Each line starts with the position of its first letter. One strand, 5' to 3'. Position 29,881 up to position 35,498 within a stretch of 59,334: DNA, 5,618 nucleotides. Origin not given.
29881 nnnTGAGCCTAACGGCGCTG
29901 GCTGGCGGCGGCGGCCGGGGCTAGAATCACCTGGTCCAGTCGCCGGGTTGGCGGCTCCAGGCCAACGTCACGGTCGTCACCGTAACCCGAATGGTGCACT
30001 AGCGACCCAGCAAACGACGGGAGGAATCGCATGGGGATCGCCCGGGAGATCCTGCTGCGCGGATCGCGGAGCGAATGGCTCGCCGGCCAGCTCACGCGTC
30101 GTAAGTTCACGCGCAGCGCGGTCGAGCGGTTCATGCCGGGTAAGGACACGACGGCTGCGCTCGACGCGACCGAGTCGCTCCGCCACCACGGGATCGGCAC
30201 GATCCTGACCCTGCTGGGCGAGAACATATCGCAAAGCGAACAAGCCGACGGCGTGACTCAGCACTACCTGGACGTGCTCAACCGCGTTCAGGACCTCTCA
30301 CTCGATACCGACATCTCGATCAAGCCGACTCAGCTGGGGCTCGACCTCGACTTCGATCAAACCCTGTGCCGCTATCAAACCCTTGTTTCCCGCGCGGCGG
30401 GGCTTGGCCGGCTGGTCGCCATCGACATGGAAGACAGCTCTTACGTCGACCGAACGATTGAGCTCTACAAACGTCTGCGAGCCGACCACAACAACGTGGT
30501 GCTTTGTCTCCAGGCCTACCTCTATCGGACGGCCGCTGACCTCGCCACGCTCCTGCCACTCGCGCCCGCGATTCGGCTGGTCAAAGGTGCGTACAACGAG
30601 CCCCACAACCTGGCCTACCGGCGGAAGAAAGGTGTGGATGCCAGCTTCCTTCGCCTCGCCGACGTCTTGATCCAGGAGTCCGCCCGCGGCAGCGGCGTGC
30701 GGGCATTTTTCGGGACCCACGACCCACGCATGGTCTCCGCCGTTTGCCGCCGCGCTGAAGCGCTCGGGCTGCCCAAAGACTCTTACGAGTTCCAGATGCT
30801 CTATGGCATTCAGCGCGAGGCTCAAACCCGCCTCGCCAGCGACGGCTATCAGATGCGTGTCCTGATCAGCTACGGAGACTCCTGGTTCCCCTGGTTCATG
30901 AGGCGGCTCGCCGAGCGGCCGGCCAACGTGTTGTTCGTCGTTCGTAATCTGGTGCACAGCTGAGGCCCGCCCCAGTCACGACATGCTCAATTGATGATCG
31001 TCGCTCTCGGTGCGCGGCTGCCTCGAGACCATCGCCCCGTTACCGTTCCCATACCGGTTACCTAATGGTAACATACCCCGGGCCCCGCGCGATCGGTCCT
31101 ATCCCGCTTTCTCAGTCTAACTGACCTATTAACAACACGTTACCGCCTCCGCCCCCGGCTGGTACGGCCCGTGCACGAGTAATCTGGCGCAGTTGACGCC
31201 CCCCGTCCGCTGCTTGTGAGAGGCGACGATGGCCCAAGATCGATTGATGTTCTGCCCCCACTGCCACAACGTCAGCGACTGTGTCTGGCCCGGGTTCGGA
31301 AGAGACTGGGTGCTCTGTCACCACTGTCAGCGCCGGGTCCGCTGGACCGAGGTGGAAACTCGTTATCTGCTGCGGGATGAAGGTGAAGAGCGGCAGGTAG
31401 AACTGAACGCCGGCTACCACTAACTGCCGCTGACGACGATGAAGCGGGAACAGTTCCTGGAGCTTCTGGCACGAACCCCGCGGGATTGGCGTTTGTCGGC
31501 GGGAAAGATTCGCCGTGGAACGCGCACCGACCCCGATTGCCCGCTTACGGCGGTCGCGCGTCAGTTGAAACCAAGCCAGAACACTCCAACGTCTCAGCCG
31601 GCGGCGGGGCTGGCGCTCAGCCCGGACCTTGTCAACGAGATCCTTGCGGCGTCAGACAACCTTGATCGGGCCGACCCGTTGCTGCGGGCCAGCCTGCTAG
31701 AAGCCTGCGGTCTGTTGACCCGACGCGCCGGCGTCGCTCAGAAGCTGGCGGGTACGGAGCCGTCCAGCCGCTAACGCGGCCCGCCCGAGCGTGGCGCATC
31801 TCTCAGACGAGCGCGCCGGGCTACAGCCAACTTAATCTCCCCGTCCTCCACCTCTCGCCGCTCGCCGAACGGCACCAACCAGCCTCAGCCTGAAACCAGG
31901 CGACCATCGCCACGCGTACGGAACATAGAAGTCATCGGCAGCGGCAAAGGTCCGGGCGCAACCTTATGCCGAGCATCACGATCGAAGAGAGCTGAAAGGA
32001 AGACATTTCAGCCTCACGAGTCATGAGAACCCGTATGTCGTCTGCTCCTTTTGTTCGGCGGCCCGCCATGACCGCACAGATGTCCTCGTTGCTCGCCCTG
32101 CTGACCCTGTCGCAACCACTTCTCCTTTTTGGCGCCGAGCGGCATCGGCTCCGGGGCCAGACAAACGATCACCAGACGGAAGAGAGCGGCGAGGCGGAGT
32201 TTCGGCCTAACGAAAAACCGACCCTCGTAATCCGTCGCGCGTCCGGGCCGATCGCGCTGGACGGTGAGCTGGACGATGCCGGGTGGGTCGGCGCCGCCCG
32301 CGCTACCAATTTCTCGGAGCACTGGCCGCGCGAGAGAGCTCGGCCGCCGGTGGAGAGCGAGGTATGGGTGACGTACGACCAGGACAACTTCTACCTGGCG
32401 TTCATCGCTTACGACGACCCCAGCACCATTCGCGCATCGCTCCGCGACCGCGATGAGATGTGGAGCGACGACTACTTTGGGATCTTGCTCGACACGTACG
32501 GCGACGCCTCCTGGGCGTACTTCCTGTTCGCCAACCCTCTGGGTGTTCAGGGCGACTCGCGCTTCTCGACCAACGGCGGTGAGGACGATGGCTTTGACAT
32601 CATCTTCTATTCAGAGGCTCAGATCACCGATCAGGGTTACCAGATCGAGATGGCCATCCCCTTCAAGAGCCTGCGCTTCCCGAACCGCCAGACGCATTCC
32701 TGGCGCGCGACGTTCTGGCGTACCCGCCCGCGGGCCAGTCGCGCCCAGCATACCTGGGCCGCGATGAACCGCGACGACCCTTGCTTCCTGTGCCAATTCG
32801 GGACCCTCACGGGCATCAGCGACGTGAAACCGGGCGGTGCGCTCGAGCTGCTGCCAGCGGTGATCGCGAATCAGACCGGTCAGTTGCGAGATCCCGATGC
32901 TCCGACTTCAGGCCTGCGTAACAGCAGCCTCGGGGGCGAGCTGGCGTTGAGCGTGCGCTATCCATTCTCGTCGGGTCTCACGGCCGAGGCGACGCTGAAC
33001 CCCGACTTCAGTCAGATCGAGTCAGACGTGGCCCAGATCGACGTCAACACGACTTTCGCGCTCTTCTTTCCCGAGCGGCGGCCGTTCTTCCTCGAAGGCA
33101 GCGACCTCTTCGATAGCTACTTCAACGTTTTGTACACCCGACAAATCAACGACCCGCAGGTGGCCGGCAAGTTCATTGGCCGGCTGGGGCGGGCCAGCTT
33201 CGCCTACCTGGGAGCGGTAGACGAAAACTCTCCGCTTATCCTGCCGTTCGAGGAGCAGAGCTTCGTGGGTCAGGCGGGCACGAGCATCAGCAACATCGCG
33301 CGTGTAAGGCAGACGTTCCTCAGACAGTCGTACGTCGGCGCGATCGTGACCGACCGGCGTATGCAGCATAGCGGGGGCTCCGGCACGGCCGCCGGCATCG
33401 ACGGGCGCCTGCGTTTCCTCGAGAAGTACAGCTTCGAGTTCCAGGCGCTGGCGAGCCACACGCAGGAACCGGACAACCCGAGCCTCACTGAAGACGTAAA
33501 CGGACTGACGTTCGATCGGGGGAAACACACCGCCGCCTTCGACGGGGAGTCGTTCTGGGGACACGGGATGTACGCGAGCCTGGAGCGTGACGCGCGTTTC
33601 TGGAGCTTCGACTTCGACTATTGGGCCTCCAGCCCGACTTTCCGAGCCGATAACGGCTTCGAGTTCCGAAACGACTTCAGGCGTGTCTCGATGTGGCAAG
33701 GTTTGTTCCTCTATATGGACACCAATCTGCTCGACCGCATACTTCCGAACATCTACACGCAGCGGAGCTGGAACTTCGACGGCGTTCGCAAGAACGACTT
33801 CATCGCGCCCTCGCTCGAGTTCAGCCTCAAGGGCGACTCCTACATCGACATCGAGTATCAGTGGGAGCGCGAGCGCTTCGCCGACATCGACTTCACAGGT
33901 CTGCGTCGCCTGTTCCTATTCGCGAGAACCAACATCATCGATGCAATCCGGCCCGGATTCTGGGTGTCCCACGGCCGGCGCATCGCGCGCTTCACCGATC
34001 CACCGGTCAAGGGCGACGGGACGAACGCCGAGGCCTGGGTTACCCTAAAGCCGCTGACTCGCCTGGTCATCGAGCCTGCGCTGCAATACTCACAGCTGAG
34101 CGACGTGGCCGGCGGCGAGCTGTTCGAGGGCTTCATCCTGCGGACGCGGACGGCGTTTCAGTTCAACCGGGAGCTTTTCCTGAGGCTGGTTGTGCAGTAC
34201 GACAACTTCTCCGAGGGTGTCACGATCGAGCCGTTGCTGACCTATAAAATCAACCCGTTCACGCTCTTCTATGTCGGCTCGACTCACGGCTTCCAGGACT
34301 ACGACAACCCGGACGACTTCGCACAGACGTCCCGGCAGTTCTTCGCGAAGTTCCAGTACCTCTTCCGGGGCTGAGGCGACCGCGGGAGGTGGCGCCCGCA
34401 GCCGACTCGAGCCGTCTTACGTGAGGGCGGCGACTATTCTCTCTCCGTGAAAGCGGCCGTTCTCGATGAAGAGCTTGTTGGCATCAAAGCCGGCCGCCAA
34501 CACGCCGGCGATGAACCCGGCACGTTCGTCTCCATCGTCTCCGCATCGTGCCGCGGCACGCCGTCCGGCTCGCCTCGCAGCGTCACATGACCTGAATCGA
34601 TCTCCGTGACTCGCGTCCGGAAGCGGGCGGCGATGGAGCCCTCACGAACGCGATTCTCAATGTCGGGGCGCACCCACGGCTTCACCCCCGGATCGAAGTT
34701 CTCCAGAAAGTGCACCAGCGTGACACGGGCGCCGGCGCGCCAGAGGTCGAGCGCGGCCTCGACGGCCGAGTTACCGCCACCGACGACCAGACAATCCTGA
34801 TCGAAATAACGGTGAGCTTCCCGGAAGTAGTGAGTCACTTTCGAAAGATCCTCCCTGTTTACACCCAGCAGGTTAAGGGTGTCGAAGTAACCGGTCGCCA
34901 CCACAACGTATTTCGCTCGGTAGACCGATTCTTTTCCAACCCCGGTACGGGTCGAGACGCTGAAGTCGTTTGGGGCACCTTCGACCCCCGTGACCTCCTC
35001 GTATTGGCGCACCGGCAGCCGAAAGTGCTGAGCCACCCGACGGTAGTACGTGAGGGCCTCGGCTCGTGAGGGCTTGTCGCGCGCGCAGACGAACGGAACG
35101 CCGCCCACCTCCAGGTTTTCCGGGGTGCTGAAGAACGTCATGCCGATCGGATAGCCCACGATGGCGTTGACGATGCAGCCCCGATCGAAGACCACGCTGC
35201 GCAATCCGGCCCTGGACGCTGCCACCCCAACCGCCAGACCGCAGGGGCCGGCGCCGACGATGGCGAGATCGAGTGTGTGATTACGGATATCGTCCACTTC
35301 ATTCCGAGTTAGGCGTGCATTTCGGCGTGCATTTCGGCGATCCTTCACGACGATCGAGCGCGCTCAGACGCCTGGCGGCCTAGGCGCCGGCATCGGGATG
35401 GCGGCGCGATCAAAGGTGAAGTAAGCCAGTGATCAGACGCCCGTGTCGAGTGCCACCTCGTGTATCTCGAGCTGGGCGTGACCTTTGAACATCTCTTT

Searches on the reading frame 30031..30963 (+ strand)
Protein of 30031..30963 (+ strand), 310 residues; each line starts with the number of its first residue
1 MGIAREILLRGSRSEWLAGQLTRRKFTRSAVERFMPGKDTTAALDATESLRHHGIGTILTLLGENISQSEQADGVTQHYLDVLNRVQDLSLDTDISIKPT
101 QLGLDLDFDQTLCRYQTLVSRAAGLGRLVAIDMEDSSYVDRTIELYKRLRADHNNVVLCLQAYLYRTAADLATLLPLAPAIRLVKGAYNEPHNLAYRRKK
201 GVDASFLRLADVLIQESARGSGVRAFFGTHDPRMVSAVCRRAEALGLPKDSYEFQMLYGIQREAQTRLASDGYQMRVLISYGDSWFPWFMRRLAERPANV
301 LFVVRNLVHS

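Call 63: search_protein_families(library=pfam, proteins=[window:30031-30963:+], max_evalue=0.00001)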
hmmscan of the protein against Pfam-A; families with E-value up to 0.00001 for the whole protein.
window:30031-30963:+ (310 aa): 1 family
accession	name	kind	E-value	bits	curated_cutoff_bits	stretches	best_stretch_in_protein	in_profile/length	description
PF01619.24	Pro_dh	-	5.9e-34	118.3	27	1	44-303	2-276/278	Proline dehydrogenase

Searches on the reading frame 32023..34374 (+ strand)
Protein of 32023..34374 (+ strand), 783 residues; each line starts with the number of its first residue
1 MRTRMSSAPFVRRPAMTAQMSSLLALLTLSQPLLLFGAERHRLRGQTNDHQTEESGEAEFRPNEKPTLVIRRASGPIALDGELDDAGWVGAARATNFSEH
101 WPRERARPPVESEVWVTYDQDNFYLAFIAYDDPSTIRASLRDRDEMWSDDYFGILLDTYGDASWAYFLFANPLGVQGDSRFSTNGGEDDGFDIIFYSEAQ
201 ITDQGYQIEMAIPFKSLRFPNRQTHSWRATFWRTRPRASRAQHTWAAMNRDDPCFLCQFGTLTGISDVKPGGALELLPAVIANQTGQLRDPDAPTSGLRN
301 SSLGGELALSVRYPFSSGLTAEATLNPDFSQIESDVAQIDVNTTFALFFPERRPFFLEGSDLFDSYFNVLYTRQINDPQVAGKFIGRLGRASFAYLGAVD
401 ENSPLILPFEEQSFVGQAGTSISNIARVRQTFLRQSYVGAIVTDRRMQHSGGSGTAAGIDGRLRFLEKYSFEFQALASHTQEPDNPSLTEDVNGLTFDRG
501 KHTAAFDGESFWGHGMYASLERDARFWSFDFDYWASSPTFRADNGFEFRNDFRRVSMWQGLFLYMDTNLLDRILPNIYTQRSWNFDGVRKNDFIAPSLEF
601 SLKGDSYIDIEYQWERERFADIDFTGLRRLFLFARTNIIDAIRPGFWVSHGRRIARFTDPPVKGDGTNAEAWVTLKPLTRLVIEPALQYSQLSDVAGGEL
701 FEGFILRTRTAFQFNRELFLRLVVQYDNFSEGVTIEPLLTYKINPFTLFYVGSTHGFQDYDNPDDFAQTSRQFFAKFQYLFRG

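Call 32: search_protein_families(library=ncbifam, proteins=[window:32023-34374:+], max_evalue=0.001)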
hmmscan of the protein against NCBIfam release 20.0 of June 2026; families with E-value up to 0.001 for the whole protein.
window:32023-34374:+ (783 aa): 0 families

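Call 33: search_protein_families(library=pfam, proteins=[window:32023-34374:+], max_evalue=0.0001)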
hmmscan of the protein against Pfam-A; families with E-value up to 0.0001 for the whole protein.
window:32023-34374:+ (783 aa): 2 families
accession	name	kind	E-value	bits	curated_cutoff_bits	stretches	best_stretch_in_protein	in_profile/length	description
PF19313.5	DUF5916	-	3.1e-11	43.2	22.6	1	308-375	29-94/572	Domain of unknown function (DUF5916)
PF06452.16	CBM9_1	-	2e-06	28.3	23.4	1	79-221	1-137/185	Carbohydrate family 9 binding domain-like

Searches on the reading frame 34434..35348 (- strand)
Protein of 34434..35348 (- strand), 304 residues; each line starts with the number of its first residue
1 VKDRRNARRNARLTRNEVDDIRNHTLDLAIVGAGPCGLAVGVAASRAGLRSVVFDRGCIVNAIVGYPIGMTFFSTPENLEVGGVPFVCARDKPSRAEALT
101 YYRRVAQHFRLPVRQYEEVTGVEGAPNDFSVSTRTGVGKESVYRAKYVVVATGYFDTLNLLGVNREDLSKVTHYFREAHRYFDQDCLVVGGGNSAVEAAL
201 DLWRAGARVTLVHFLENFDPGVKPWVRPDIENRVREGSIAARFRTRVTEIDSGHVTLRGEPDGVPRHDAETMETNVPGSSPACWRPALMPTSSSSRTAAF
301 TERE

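Call 32: search_protein_families(library=ncbifam, proteins=[window:34434-35348:-], max_evalue=0.001)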
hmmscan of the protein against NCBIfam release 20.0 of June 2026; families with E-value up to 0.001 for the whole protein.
window:34434-35348:- (304 aa): 35 families (the best 25 are shown)
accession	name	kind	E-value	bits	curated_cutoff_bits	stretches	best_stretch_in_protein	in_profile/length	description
TIGR04018.1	Bthiol_YpdA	hypoth_equivalog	3.1e-95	318.6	339.9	1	27-259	1-228/316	YpdA family putative bacillithiol disulfide reductase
NF040505.1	ArsO_flavin_mono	equivalog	1.7e-13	50.8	425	1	27-203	2-180/346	ArsO family NAD(P)H-dependent flavin-containing monooxygenase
TIGR01292.1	TRX_reduct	equivalog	6.9e-13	48.1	343.45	1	105-218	66-176/300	thioredoxin-disulfide reductase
TIGR03140.1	AhpF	equivalog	7.8e-10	37.9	502.9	1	19-217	206-386/515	alkyl hydroperoxide reductase subunit F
TIGR04046.1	MSMEG_0569_nitr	hypoth_equivalog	1.4e-09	37.5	498.35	1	28-212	3-190/400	MSMEG_0569 family flavin-dependent oxidoreductase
TIGR01372.1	soxA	subfamily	2e-08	32.5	1164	1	20-56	163-199/996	sarcosine oxidase subunit alpha family protein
NF045599.1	bili_reduct_long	exception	3.4e-08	32.2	750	1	132-260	451-581/641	bilirubin reductase, long form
NF006002.0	PRK08132.1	subfamily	4.6e-07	28.6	416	1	19-60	19-60/552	FAD-dependent oxidoreductase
TIGR00292.1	TIGR00292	equivalog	5.8e-07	29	148.3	0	25-57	21-53/254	sulfide-dependent adenosine diphosphate thiazole synthase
NF058570.1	trimeth_mono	equivalog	1.3e-06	27.8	675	1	125-212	131-223/443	trimethylamine monooxygenase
TIGR03143.1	AhpF_homolog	hypoth_equivalog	1.3e-06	27.3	687.65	1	25-255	4-209/555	putative alkyl hydroperoxide reductase F subunit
TIGR02053.1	MerA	equivalog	1.5e-06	27.5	454.45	1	26-252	1-236/465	mercury(II) reductase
NF004943.0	PRK06292.2-1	equivalog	2.1e-06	26.8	432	1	127-251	114-238/456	dihydrolipoyl dehydrogenase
NF004835.0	PRK06185.1-4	equivalog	2.2e-06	26.7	601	0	22-55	7-40/411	FAD-dependent oxidoreductase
TIGR01350.1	lipoamide_DH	equivalog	2.3e-06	26.6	408.8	1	138-255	126-242/461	dihydrolipoyl dehydrogenase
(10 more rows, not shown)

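Call 33: search_protein_families(library=pfam, proteins=[window:34434-35348:-], max_evalue=0.0001)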
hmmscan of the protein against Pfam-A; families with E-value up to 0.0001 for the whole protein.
window:34434-35348:- (304 aa): 8 families
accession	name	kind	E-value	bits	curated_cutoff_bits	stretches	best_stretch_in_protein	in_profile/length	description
PF13738.12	Pyr_redox_3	-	9.5e-65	219.3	30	1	30-254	2-242/305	Pyridine nucleotide-disulphide oxidoreductase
PF07992.20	Pyr_redox_2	-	6.2e-21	75.5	26.1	1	27-255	2-214/291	Pyridine nucleotide-disulphide oxidoreductase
PF00070.33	Pyr_redox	-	3.7e-11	43.8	22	1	187-253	3-69/82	Pyridine nucleotide-disulphide oxidoreductase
PF13434.12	Lys_Orn_oxgnase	-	1.5e-10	41.2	21.3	1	90-211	89-216/339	L-lysine 6-monooxygenase/L-ornithine 5-monooxygenase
PF12831.13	FAD_oxidored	-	4.5e-07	30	27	0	185-213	1-29/416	FAD dependent oxidoreductase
PF01946.23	Thi4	-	2e-06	27.7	26.2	0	15-56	6-49/235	Thi4 family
PF01134.28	GIDA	-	2.3e-05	24.1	22.1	0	185-213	1-30/391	Glucose inhibited division protein A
PF01494.25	FAD_binding_3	-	5.8e-05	22.9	22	0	27-56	3-32/349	FAD binding domain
